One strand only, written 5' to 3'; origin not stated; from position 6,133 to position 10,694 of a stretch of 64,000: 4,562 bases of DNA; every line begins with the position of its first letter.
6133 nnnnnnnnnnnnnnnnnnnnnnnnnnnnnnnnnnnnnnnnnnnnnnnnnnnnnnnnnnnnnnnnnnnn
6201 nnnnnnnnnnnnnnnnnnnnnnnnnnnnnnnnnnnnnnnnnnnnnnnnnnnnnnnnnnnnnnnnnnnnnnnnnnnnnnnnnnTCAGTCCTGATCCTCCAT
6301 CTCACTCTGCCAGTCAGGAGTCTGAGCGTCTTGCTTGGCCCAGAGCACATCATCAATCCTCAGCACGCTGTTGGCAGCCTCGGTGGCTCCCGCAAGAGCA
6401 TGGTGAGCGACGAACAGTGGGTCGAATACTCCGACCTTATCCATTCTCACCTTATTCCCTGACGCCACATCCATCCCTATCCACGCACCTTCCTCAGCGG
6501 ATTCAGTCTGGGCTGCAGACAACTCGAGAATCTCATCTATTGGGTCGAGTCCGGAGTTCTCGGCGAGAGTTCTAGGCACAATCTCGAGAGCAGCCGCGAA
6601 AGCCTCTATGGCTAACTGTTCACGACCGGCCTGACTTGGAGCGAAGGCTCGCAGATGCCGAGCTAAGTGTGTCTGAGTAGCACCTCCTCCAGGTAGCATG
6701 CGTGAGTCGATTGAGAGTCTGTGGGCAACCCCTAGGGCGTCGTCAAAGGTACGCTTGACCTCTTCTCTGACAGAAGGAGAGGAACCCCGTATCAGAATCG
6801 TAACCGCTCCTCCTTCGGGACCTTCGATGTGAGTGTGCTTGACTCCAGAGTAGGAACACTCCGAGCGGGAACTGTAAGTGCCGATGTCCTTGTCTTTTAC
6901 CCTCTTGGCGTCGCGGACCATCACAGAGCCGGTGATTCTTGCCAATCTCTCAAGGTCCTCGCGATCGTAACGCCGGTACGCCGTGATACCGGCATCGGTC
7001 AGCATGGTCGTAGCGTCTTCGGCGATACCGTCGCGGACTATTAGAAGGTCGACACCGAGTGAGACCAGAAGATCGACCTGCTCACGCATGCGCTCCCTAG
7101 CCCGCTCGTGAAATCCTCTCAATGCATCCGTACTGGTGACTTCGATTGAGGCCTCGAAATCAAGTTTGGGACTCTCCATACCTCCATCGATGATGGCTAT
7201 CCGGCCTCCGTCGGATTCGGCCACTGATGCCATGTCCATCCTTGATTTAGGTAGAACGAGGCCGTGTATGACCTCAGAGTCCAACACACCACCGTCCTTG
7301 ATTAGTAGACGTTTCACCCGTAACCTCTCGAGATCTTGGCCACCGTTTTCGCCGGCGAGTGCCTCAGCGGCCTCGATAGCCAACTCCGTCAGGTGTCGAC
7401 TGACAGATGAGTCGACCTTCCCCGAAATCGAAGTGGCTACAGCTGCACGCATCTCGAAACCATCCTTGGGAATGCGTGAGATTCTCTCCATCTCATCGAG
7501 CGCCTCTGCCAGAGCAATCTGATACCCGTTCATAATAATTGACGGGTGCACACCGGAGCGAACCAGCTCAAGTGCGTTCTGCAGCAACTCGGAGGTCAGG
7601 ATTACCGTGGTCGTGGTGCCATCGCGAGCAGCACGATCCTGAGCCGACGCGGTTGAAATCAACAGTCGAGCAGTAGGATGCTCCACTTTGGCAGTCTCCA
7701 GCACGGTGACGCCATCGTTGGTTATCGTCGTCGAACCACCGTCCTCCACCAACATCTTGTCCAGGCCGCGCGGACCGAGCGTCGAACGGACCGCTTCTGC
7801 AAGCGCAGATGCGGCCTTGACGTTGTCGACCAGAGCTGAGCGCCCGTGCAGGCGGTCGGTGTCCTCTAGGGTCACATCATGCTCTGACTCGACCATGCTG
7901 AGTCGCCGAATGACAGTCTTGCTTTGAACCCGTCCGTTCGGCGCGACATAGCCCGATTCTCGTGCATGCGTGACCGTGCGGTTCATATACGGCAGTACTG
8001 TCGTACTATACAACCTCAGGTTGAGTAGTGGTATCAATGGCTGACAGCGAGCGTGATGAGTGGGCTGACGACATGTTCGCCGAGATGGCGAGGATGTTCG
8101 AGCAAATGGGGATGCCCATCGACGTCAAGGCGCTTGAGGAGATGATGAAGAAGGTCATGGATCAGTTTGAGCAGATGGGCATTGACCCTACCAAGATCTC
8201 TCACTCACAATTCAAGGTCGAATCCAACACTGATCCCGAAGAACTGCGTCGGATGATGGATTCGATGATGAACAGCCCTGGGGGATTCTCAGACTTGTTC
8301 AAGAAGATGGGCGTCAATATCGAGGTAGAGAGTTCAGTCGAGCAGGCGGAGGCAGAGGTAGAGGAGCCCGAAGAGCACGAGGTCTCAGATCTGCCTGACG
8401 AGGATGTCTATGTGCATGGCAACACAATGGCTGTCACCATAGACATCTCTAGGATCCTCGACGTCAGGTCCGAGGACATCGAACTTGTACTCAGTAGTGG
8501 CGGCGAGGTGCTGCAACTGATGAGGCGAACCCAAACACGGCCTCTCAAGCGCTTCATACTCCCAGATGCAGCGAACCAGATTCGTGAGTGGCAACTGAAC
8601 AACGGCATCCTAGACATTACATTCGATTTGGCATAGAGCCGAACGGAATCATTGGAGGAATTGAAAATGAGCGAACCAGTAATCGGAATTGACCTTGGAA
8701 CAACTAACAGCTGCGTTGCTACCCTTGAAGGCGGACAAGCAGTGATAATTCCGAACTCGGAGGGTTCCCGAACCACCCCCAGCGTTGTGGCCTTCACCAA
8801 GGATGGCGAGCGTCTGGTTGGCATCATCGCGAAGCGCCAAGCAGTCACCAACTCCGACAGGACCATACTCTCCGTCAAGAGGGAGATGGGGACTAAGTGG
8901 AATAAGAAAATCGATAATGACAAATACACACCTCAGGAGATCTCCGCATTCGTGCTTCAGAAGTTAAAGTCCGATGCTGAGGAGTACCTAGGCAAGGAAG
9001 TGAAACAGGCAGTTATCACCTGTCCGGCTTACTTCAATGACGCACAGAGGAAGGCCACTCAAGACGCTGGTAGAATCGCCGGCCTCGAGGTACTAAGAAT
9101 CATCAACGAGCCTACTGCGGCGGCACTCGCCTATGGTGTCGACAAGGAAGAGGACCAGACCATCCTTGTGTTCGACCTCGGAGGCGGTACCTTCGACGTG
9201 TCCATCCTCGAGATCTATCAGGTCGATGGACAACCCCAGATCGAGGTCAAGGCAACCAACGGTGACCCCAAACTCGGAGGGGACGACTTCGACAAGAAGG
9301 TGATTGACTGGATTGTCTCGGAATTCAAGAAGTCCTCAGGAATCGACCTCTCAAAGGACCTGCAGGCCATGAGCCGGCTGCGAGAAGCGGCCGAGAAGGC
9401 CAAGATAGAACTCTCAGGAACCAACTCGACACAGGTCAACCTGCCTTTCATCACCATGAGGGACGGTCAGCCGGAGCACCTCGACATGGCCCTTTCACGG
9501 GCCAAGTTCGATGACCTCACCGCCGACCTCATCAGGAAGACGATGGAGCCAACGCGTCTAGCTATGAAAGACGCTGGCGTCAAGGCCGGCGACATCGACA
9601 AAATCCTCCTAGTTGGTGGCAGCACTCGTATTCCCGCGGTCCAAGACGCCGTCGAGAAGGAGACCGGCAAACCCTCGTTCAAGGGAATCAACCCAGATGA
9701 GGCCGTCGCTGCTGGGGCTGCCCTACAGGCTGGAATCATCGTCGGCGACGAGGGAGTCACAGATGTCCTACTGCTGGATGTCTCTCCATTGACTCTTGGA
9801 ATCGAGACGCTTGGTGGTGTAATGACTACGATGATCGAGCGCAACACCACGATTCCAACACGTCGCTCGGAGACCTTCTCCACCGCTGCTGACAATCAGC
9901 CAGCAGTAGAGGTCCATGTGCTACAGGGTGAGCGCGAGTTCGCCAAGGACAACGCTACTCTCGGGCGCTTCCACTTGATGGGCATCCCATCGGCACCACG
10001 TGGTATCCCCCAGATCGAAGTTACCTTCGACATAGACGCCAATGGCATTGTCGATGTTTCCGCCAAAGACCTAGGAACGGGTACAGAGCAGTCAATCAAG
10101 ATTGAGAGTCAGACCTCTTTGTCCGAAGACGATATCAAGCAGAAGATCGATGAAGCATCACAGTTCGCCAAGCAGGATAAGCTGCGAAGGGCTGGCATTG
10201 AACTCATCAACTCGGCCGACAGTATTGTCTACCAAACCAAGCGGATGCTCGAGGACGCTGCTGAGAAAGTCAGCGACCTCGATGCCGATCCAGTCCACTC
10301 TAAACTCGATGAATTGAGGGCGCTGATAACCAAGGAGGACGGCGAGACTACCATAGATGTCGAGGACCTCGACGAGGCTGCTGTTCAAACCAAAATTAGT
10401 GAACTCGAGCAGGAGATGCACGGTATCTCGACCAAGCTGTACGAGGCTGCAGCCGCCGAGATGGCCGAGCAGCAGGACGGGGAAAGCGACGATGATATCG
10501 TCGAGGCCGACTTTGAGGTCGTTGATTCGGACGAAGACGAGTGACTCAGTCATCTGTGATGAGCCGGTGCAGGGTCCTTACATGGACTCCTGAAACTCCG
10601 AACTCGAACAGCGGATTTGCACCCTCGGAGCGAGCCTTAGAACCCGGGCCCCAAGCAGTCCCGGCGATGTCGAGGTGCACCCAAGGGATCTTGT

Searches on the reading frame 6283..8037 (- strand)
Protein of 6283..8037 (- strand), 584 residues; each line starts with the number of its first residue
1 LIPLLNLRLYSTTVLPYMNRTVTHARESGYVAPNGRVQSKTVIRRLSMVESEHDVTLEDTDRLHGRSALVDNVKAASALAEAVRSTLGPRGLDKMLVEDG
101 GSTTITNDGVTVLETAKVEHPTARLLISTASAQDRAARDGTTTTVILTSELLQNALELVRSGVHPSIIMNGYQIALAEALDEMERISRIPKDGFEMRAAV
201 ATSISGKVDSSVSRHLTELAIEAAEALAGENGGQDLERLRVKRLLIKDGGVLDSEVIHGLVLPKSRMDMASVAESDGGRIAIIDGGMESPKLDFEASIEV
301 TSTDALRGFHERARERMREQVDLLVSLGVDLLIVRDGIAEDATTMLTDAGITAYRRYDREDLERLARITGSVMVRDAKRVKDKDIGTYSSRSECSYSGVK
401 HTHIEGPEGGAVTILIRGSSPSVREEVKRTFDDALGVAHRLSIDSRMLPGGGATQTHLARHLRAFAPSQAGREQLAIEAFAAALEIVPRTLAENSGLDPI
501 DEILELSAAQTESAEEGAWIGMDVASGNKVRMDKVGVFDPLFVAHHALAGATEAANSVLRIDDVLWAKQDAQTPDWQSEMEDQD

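Call 41: search_protein_families(library=pfam, proteins=[window:6283-8037:-], max_evalue=0.00001)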
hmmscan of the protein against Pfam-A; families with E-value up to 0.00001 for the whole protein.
window:6283-8037:- (584 aa): 1 family
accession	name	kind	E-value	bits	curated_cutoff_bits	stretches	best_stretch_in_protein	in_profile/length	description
PF00118.29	Cpn60_TCP1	-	1.1e-132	443.6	34.3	1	79-568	1-489/490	TCP-1/cpn60 chaperonin family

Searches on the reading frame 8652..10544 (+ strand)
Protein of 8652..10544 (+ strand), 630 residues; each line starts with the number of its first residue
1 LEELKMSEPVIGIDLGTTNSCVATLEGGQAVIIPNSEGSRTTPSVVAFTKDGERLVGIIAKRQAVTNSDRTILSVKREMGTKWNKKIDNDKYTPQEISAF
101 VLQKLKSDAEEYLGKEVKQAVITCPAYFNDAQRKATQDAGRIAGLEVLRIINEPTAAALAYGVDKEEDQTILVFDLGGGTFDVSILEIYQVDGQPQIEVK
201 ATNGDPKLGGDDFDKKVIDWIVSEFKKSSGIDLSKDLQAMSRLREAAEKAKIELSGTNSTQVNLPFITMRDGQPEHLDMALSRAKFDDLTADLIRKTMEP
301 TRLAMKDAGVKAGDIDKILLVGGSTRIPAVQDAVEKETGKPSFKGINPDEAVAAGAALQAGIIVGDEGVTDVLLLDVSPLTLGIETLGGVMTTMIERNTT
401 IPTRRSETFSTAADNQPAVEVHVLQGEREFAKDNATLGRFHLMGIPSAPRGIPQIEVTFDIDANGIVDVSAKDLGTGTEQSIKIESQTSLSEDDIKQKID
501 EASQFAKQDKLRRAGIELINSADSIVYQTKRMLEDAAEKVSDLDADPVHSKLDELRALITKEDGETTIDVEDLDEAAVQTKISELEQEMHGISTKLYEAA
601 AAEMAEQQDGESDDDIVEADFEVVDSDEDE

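Call 41: search_protein_families(library=pfam, proteins=[window:8652-10544:+], max_evalue=0.00001)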
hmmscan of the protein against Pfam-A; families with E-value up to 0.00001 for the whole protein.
window:8652-10544:+ (630 aa): 2 families
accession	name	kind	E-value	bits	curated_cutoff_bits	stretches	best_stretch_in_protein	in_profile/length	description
PF00012.26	HSP70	-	1.8e-229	763.4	20.6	1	10-597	1-598/599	Hsp70 protein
PF06723.19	MreB_Mbl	-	2e-20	73.4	27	1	11-357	4-316/327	MreB/Mbl protein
